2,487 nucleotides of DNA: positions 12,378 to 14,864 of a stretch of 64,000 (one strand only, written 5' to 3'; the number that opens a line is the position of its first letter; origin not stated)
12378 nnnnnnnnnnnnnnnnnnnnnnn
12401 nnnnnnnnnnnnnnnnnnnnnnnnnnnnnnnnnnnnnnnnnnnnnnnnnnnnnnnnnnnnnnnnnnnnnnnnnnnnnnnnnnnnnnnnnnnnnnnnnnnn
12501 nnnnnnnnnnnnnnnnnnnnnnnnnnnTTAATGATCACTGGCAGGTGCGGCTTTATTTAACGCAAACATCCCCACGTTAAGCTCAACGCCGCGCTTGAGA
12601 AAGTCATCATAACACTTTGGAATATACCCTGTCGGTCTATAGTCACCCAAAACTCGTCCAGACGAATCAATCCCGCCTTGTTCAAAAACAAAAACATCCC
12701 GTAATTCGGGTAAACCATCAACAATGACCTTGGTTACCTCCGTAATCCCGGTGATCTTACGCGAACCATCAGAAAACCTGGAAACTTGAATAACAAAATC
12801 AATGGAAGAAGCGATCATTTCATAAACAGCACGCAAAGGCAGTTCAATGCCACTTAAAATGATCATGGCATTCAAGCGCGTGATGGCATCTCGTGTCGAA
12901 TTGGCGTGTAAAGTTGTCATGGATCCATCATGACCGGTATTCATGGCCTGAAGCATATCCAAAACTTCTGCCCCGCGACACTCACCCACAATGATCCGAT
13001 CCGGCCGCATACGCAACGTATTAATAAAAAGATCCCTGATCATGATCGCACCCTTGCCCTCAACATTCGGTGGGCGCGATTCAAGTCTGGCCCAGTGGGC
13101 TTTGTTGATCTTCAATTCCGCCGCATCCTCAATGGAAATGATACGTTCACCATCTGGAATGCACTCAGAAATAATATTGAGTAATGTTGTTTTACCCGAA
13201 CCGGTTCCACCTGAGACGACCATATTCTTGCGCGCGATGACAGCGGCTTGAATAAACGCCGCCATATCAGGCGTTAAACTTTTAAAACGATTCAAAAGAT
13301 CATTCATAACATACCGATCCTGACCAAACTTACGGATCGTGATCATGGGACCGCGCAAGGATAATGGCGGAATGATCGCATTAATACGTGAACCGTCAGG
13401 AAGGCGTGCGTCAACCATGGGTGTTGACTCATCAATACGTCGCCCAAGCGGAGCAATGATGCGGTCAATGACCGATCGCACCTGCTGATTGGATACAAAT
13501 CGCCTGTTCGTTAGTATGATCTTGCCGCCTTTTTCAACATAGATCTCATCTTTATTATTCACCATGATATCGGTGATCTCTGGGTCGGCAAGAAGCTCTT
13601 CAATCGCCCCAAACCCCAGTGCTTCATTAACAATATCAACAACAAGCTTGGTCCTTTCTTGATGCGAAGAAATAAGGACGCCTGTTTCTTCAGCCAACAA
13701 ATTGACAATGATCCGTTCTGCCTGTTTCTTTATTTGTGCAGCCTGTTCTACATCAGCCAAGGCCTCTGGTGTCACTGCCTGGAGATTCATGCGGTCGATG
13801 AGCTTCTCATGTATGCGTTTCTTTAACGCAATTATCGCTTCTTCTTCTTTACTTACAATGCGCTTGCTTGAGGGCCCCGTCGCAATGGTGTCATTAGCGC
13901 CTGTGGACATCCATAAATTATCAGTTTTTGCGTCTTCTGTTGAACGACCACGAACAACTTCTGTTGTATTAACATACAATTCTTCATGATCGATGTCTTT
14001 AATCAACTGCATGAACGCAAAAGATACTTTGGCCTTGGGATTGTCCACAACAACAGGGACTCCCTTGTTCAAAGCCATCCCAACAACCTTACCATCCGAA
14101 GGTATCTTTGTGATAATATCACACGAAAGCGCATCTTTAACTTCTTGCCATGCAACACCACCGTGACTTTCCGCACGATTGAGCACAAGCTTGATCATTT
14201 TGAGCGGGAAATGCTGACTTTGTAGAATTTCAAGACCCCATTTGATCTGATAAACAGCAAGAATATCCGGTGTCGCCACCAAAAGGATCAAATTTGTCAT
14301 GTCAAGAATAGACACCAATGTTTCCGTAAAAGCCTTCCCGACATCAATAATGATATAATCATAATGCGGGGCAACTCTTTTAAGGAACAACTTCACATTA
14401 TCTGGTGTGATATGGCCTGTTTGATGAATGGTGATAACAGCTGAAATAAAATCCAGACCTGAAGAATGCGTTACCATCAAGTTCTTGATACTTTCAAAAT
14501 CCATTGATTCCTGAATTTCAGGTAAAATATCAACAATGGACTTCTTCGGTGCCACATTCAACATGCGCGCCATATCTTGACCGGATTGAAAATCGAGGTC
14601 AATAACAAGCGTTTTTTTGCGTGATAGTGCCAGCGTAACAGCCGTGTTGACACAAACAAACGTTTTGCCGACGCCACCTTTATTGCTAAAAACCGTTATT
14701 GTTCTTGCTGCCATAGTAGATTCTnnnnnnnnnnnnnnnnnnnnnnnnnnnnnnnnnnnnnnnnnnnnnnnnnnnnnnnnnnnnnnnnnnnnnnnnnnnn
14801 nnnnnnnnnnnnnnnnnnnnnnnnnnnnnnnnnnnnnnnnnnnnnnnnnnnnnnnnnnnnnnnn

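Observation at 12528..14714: Single-polypeptide fusion of CpaE/TadZ-like MinD-type ATPase to CpaF/TadA secretion ATPase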

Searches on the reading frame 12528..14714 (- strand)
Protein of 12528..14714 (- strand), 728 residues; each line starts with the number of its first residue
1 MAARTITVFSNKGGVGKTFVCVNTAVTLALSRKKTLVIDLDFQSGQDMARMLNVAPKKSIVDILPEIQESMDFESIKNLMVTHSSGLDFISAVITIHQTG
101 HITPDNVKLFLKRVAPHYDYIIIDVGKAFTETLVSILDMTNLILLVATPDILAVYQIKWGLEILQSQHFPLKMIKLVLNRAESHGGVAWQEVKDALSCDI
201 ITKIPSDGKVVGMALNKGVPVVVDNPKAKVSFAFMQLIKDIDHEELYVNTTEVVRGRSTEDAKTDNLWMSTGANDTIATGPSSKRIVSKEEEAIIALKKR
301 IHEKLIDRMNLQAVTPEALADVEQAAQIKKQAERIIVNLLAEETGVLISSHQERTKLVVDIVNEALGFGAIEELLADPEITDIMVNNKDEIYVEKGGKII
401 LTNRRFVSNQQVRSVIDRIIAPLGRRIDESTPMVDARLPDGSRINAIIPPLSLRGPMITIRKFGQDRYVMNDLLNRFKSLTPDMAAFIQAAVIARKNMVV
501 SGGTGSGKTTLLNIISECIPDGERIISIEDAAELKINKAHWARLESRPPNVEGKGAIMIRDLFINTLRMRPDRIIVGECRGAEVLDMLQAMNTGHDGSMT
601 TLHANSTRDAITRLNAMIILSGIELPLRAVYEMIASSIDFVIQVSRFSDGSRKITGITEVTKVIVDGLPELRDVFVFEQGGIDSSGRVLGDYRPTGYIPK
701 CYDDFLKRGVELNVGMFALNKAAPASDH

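Call 3: search_protein_families(library=pfam, proteins=[window:12528-14714:-], max_evalue=0.01)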
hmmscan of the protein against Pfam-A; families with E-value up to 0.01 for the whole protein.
window:12528-14714:- (728 aa): 12 families
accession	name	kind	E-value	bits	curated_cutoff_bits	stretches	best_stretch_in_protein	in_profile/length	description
PF00437.27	T2SSE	-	5.4e-59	200.1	24.9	1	367-643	4-276/370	Type II/IV secretion system protein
PF13614.12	AAA_31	-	1.1e-16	61.7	27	1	4-155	2-155/177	AAA domain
PF10609.15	ParA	-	1.5e-14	54.5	27.1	1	4-241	4-245/246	NUBPL iron-transfer P-loop NTPase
PF01656.29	CbiA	-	9.2e-13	48.7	25.4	1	6-187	1-91/125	CobQ/CobB/MinD/ParA nucleotide binding domain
PF00142.24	Fer4_NifH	-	4e-06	27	25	1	9-253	5-256/271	4Fe-4S iron sulfur cluster binding proteins, NifH/frxC family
PF13245.12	AAA_19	-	0.00011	22.9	25.1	1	491-522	7-38/134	AAA domain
PF02374.21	ArsA_ATPase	-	0.00016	21.5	24.3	1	6-41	3-38/305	Anion-transporting ATPase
PF25199.1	nSTAND_NTPase5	-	0.00079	19.7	34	0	495-542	41-90/145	Novel STAND NTPase 5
PF00005.33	ABC_tran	-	0.0033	18.5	25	1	496-529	12-45/137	ABC transporter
PF09140.17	MipZ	-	0.0063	16.3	20.7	0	6-53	3-49/262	ATPase MipZ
PF01078.27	Mg_chelatase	-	0.0072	16.2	20.3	0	488-536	15-63/207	Magnesium chelatase, subunit ChlI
PF20720.3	nSTAND3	-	0.0083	16.3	27.2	0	495-535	17-58/155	Novel STAND NTPase 3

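Call 4: search_protein_families(library=ncbifam, proteins=[window:12528-14714:-], max_evalue=0.01)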
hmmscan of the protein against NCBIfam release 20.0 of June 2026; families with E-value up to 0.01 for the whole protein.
window:12528-14714:- (728 aa): 45 families (the best 25 are shown)
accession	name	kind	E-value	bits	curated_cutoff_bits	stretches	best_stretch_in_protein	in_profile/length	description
TIGR03819.1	heli_sec_ATPase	hypoth_equivalog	6.3e-96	321.5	373.15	1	326-657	11-338/340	TadA family conjugal transfer-associated ATPase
TIGR02788.1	VirB11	equivalog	1.6e-64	217.9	249.95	1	375-657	2-306/308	P-type DNA transfer ATPase VirB11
TIGR02782.1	TrbB_P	equivalog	1.2e-57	195.5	304.55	1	370-662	13-295/303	P-type conjugative transfer ATPase TrbB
NF010475.0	PRK13900.1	equivalog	2.9e-56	190.9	389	2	482-657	147-322/333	type IV secretion system ATPase VirB11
NF058587.1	archaellum_moto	equivalog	1.5e-54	185.6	550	1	322-617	100-396/527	archaellum flagellar ATPase motor FlaI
NF010469.0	PRK13894.1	subfamily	1.7e-49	168.9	508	1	370-661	26-308/320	conjugal transfer ATPase TrbB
NF010407.0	PRK13833.1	subfamily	3e-43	148.4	499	1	355-661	8-301/323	conjugal transfer protein TrbB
NF053672.1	bindosome_BasE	exception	4e-37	128.1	1000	1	340-638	111-407/512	bindosome assembly system ATPase subunit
NF010425.0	PRK13851.1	equivalog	3.8e-33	114.8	461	2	482-648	149-316/344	type IV secretion system protein VirB11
TIGR01969.1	minD_arch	subfamily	5e-24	84.8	201.75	1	4-247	1-236/251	cell division ATPase MinD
TIGR01968.1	minD_bact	equivalog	5e-22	78.5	212.9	1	4-252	2-247/261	septum site-determining protein MinD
NF041000.1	ATPase_ComGA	equivalog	4.1e-15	55.5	300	1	491-619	123-247/267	competence type IV pilus ATPase ComGA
NF007755.0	PRK10436.1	equivalog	2.9e-13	49.3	617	1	484-619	208-337/465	type II secretion system protein GspE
NF041136.1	MrpORP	equivalog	5.1e-13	49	450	1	4-245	6-252/365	iron-sulfur cluster carrier protein MrpORP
TIGR01420.1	pilT_fam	subfamily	1e-12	48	319.1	1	379-615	13-240/343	PilT/PilU family type 4a pilus ATPase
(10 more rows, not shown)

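Call 5: find_homologous_proteins(query=window:12528-14714:-, max_evalue=1e-10)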
Query window:12528-14714:- (728 aa): 7527 proteins with E <= 1e-10 among 8000 candidates; the best 120 are listed.
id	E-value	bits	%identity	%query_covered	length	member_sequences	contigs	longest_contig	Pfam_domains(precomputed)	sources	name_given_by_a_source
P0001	0.0e+0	1549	97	100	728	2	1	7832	PF00142.25,PF10609.16,PF01656.30,PF00437.27,PF13614.13,PF27713.1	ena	-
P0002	0.0e+0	1302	79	100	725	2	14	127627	PF00142.25,PF10609.16,PF01656.30,PF00437.27,PF13614.13,PF09140.18,PF27713.1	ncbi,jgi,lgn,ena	-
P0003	0.0e+0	1245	76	99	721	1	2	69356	PF00142.25,PF10609.16,PF01656.30,PF00437.27,PF13614.13,PF13245.13,PF09140.18,PF27713.1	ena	-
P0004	0.0e+0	1240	75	100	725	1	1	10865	PF00142.25,PF10609.16,PF01656.30,PF00437.27,PF13614.13,PF13245.13,PF09140.18,PF27713.1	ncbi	-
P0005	0.0e+0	1240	75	100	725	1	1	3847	PF00142.25,PF10609.16,PF01656.30,PF00437.27,PF13614.13,PF13245.13,PF09140.18,PF27713.1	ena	-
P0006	0.0e+0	1234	74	100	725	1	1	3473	PF00142.25,PF10609.16,PF01656.30,PF00437.27,PF13614.13,PF09140.18,PF27713.1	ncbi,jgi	-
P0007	0.0e+0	1223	73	100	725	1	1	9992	PF00142.25,PF10609.16,PF01656.30,PF00437.27,PF13614.13,PF09140.18,PF27713.1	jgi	jgi:pilus assembly protein CpaF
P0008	0.0e+0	1220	74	99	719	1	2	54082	PF00142.25,PF10609.16,PF01656.30,PF00437.27,PF13614.13,PF02374.22,PF27713.1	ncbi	-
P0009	0.0e+0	1220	74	99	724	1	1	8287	PF00142.25,PF10609.16,PF01656.30,PF00437.27,PF13614.13,PF27713.1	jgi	jgi:pilus assembly protein CpaF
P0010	0.0e+0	1220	74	99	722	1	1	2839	PF00142.25,PF10609.16,PF01656.30,PF00437.27,PF13614.13,PF27713.1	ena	-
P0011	0.0e+0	1213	73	100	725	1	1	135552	PF00142.25,PF10609.16,PF01656.30,PF00437.27,PF13614.13,PF09140.18,PF27713.1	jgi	jgi:septum site-determining protein MinD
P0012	0.0e+0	1189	73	100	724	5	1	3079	PF00142.25,PF10609.16,PF01656.30,PF00437.27,PF13614.13,PF09140.18,PF02374.22,PF27713.1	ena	-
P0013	0.0e+0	1173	71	99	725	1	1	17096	PF00142.25,PF10609.16,PF01656.30,PF00437.27,PF13614.13,PF27713.1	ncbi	ncbi:MAG: ATPase, T2SS/T4P/T4SS family [Candidatus Omnitrophota bacterium]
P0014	0.0e+0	1172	71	100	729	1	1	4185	PF00142.25,PF10609.16,PF01656.30,PF00437.27,PF13614.13,PF09140.18,PF27713.1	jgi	jgi:septum site-determining protein MinD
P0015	0.0e+0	1171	86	84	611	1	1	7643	PF00437.27,PF27713.1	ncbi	ncbi:MAG: ATPase, T2SS/T4P/T4SS family, partial [Candidatus Omnitrophota bacterium]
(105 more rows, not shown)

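Call 19: find_related_loci(query=A1, collection=genome_contigs, flank=10000)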
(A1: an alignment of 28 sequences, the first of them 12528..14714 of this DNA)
Query A1 (728 aa) in genome_contigs; peptide patterns used: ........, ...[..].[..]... (x = any residue, [..] = any of these).
600 stretches matched a pattern (row limit reached: there are more); 600 encode a relative of the query (tblastn E <= 1e-3); the best 80 are kept; 80 distinct loci.
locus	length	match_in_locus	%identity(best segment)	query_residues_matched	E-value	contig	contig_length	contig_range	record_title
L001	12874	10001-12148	60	1-718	0e+0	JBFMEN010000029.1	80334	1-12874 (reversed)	MAG: Candidatus Omnitrophota bacterium isolate MAG246 MAG246_29, whole genome shotgun sequence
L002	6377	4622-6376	60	1-586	0e+0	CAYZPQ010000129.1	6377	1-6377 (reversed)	MAG TPA_asm: uncultured Planctomycetales bacterium isolate SRP219642_co4_193 genome assembly, contig: NODE_20882_length_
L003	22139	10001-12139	51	3-717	0e+0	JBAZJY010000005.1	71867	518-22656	MAG: Candidatus Omnitrophota bacterium isolate SO_2017_LW4_130 scaffold_662_c1_LW137-91_2017, whole genome shotgun seque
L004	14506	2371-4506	50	3-709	0e+0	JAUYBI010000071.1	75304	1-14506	MAG: Candidatus Omnitrophota bacterium isolate C19_metabat.bin.11_sub C19_k141_9785, whole genome shotgun sequence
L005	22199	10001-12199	44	3-719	0e+0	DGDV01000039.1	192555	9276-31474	MAG TPA_asm: Firmicutes bacterium UBA3943 UBA3943_contig_1068, whole genome shotgun sequence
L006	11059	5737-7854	40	18-720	1e-172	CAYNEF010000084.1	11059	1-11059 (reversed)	MAG TPA_asm: uncultured Pseudobdellovibrionaceae bacterium isolate SRP278252_co1_294 genome assembly, contig: NODE_10677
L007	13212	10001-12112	40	18-720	2e-171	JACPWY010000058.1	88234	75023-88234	MAG: Deltaproteobacteria bacterium isolate NC_groundwater_823_Pr1_B-0.1um_55_34 Montesol18_Bp1_scaffold_1371387, whole g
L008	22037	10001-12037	43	3-717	3e-167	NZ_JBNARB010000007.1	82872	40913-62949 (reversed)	MAG: Thermovenabulum sp. isolate Kamch4316-2DMB-04 bin21.fa-7, whole genome shotgun sequence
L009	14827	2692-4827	40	3-723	9e-162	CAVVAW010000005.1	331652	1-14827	MAG: uncultured Actinomycetes bacterium isolate MFD08669.bin.1.88 genome assembly, contig: contig_1592, whole genome sho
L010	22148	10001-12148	41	3-717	7e-162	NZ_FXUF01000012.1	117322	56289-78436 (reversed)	Anoxynatronum buryatiense strain Su22 Ga0139014_112, whole genome shotgun sequence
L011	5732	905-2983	40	25-717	8e-163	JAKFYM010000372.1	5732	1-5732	MAG: Bdellovibrionales bacterium isolate ND5_Bin_65 ND5_0016777, whole genome shotgun sequence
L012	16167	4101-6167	39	6-717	3e-160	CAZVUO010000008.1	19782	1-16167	MAG TPA_asm: uncultured bacterium isolate binchicken_co22_256 genome assembly, contig: NODE_2941_length_19782_cov_766.46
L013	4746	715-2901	40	3-725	1e-161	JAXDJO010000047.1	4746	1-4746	MAG: Actinomycetota bacterium isolate BP_573 scaffold_6026600, whole genome shotgun sequence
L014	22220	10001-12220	41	4-718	2e-162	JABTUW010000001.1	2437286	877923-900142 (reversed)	MAG: Anaerolineales bacterium isolate H5_CFX7 seq001, whole genome shotgun sequence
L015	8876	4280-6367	40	3-718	1e-156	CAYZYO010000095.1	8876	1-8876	MAG TPA_asm: uncultured Syntrophomonadaceae bacterium isolate SRP241341_co1_255 genome assembly, contig: NODE_8052_lengt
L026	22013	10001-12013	37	32-723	3e-147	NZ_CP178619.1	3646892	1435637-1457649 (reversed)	Bdellovibrio sp. HCB288 chromosome, complete genome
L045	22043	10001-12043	37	19-718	3e-138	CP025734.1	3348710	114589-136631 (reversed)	Bdellovibrio sp. qaytius chromosome, complete genome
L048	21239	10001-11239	51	299-718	1e-137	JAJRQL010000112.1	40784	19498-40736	MAG: Deltaproteobacteria bacterium isolate Dive100_bin10.55 k141_307614, whole genome shotgun sequence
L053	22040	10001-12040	37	5-714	3e-137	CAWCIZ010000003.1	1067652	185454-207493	MAG: Candidatus Eremiobacteraeota bacterium isolate MFD09603.bin.2.176 genome assembly, contig: contig_17300, whole geno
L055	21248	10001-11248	53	297-717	3e-136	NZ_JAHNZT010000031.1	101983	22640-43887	Citreicoccus inhibens strain M34 NODE_31_length_101983_cov_18.155406, whole genome shotgun sequence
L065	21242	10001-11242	50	295-717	4e-133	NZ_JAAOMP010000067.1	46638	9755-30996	Acidithiobacillus sulfurivorans strain RW2 Contig67, whole genome shotgun sequence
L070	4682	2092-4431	50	4-717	2e-133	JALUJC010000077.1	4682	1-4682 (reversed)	MAG: candidate division WOR-3 bacterium isolate S144_metabat1_scaf2bin.043 S144_NODE_16975_length_4682_cov_1.440834, who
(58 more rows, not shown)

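Call 43: search_protein_families(library=pfam, proteins=[L026:9893-12115:+, L070:2038-4470:+, L012:4068-6176:+, L055:9347-11260:+, L048:9524-11242:+, L065:9524-11293:+, L053:9128-12910:+, L005:9485-10789:+], max_evalue=0.001)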
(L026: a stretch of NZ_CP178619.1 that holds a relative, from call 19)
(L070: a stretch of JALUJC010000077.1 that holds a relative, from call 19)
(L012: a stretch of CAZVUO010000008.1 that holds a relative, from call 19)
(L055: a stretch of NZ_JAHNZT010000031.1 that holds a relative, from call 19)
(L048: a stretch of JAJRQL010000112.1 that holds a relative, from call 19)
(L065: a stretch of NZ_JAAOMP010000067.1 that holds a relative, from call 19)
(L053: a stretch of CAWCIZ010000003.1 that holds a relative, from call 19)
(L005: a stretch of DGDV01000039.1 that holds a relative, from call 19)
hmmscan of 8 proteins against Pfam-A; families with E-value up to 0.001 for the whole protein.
L026:9893-12115:+ (740 aa): 11 families
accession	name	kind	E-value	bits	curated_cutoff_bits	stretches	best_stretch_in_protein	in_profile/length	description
PF00437.27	T2SSE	-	2e-57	195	24.9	1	352-631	3-279/370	Type II/IV secretion system protein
PF01656.29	CbiA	-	4.5e-13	49.7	25.4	1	10-213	1-115/125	CobQ/CobB/MinD/ParA nucleotide binding domain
PF10609.15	ParA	-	2.7e-10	40.5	27.1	1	8-243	4-244/246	NUBPL iron-transfer P-loop NTPase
PF02374.21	ArsA_ATPase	-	1.3e-08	34.9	24.3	1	12-46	5-38/305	Anion-transporting ATPase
PF13614.12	AAA_31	-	2.7e-08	34.4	27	1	9-167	3-163/177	AAA domain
PF00142.24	Fer4_NifH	-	3.7e-07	30.3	25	1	13-245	5-245/271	4Fe-4S iron sulfur cluster binding proteins, NifH/frxC family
PF00005.33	ABC_tran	-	2.1e-05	25.5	25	1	473-519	4-49/137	ABC transporter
PF25199.1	nSTAND_NTPase5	-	9.3e-05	22.7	34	0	10-49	43-82/145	Novel STAND NTPase 5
PF13191.12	AAA_16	-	0.00026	22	32.6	0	480-518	24-62/167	AAA ATPase domain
PF13401.12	AAA_22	-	0.00061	20.6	27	0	482-518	7-44/130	AAA domain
PF07693.20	KAP_NTPase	-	0.00092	19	20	0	463-513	2-54/293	KAP family P-loop domain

L070:2038-4470:+ (810 aa): 5 families
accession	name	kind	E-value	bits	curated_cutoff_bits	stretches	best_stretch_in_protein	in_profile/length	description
PF00437.27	T2SSE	-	1.1e-70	238.6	24.9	1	449-727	4-279/370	Type II/IV secretion system protein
PF01656.29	CbiA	-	2.4e-06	27.9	25.4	1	21-72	1-50/125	CobQ/CobB/MinD/ParA nucleotide binding domain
PF13614.12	AAA_31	-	6.7e-05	23.3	27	1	19-57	2-39/177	AAA domain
PF00005.33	ABC_tran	-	0.00028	21.9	25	1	572-616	7-50/137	ABC transporter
PF10609.15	ParA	-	0.00046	20.1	27.1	0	19-69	4-53/246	NUBPL iron-transfer P-loop NTPase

L012:4068-6176:+ (702 aa): 18 families
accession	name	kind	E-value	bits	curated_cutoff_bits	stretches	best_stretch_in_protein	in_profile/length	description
PF00437.27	T2SSE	-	1e-66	225.5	24.9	1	351-629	3-276/370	Type II/IV secretion system protein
PF01656.29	CbiA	-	6.6e-14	52.4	25.4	1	14-224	3-123/125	CobQ/CobB/MinD/ParA nucleotide binding domain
PF10609.15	ParA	-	2.6e-09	37.3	27.1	1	12-61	6-55/246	NUBPL iron-transfer P-loop NTPase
PF13614.12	AAA_31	-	1.6e-07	31.9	27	1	16-155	8-150/177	AAA domain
PF13401.12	AAA_22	-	2.6e-07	31.5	27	0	477-531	2-42/130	AAA domain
PF20720.3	nSTAND3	-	6.5e-07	29.6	27.2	0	476-518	14-57/155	Novel STAND NTPase 3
PF00005.33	ABC_tran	-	7.9e-07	30.2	25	0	476-513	8-45/137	ABC transporter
PF13191.12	AAA_16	-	1.9e-05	25.7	32.6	0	468-522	12-64/167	AAA ATPase domain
PF06414.18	Zeta_toxin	-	2.7e-05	24.1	22.3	0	480-511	17-48/199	Zeta toxin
PF13604.12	AAA_30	-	3e-05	24.3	27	0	478-510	17-49/191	AAA domain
PF24883.2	NPHP3_N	-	5e-05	24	24.8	0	12-80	25-86/164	Nephrocystin 3, N-terminal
PF25199.1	nSTAND_NTPase5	-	8.3e-05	22.9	34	0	477-515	39-79/145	Novel STAND NTPase 5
PF09140.17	MipZ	-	8.5e-05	22.4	20.7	1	11-55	2-46/262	ATPase MipZ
PF13245.12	AAA_19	-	9.2e-05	23.1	25.1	0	478-507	10-39/134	AAA domain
PF13521.12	AAA_28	-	0.00013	22.7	27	0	482-516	2-32/164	AAA domain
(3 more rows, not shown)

L055:9347-11260:+ (637 aa): 4 families
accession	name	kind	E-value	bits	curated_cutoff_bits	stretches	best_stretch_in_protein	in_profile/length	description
PF00437.27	T2SSE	-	3.7e-66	223.7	24.9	1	285-579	3-288/370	Type II/IV secretion system protein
PF00498.31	FHA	-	2e-17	63.8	20.7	1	70-134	1-67/67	FHA domain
PF16697.10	Yop-YscD_cpl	-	8e-09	36.1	33.2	1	63-135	12-85/94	Inner membrane component of T3SS, cytoplasmic domain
PF00005.33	ABC_tran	-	0.0002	22.4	25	1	407-447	5-45/137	ABC transporter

L048:9524-11242:+ (572 aa): 4 families
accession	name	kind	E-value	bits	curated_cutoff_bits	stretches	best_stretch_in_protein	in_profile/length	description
PF00437.27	T2SSE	-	3.1e-64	217.4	24.9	1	223-500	4-276/370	Type II/IV secretion system protein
PF00498.31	FHA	-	2.4e-11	44.3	20.7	1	26-88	3-67/67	FHA domain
PF16697.10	Yop-YscD_cpl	-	6.6e-06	26.7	33.2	1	20-97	15-93/94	Inner membrane component of T3SS, cytoplasmic domain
PF01580.24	FtsK_SpoIIIE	-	0.00083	19.3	24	0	330-370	22-59/221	FtsK/SpoIIIE family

L065:9524-11293:+ (589 aa): 5 families
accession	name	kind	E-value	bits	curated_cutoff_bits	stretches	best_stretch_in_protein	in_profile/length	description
PF00437.27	T2SSE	-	2.4e-64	217.8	24.9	1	225-523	4-288/370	Type II/IV secretion system protein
PF00005.33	ABC_tran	-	0.00017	22.6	25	1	345-386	4-45/137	ABC transporter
PF20720.3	nSTAND3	-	0.00035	20.8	27.2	1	348-392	13-58/155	Novel STAND NTPase 3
PF02492.25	cobW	-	0.00043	20.4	20.7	0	355-385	3-33/180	CobW/HypB/UreG, nucleotide-binding domain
PF06414.18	Zeta_toxin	-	0.00065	19.6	22.3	0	351-407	15-71/199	Zeta toxin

L053:9128-12910:+ (1260 aa): 4 families
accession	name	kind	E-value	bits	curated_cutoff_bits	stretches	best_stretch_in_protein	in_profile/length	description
PF00437.27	T2SSE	-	5.2e-64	216.6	24.9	1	626-901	4-276/370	Type II/IV secretion system protein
PF00482.28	T2SSF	-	5.5e-19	68.8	25.2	1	1092-1217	1-123/125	Type II secretion system (T2SS), protein F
PF01656.29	CbiA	-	6.7e-07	29.7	25.4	1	294-481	2-113/125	CobQ/CobB/MinD/ParA nucleotide binding domain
PF13191.12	AAA_16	-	0.00013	23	32.6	1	735-790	5-60/167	AAA ATPase domain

L005:9485-10789:+ (434 aa): 6 families
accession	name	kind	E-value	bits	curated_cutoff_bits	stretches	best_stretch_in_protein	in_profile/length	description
PF00072.30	Response_reg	-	3.6e-26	92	30.2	1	34-145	1-110/111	Response regulator receiver domain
PF13614.12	AAA_31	-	1.1e-14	55.2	27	1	174-313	2-144/177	AAA domain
PF10609.15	ParA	-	9.4e-12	45.3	27.1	1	174-229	4-58/246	NUBPL iron-transfer P-loop NTPase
PF01656.29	CbiA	-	4.8e-11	43.1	25.4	1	176-325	1-54/125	CobQ/CobB/MinD/ParA nucleotide binding domain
PF00142.24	Fer4_NifH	-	5.2e-07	29.8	25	1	179-414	5-248/271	4Fe-4S iron sulfur cluster binding proteins, NifH/frxC family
PF09140.17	MipZ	-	6.4e-05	22.8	20.7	1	175-311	2-124/262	ATPase MipZ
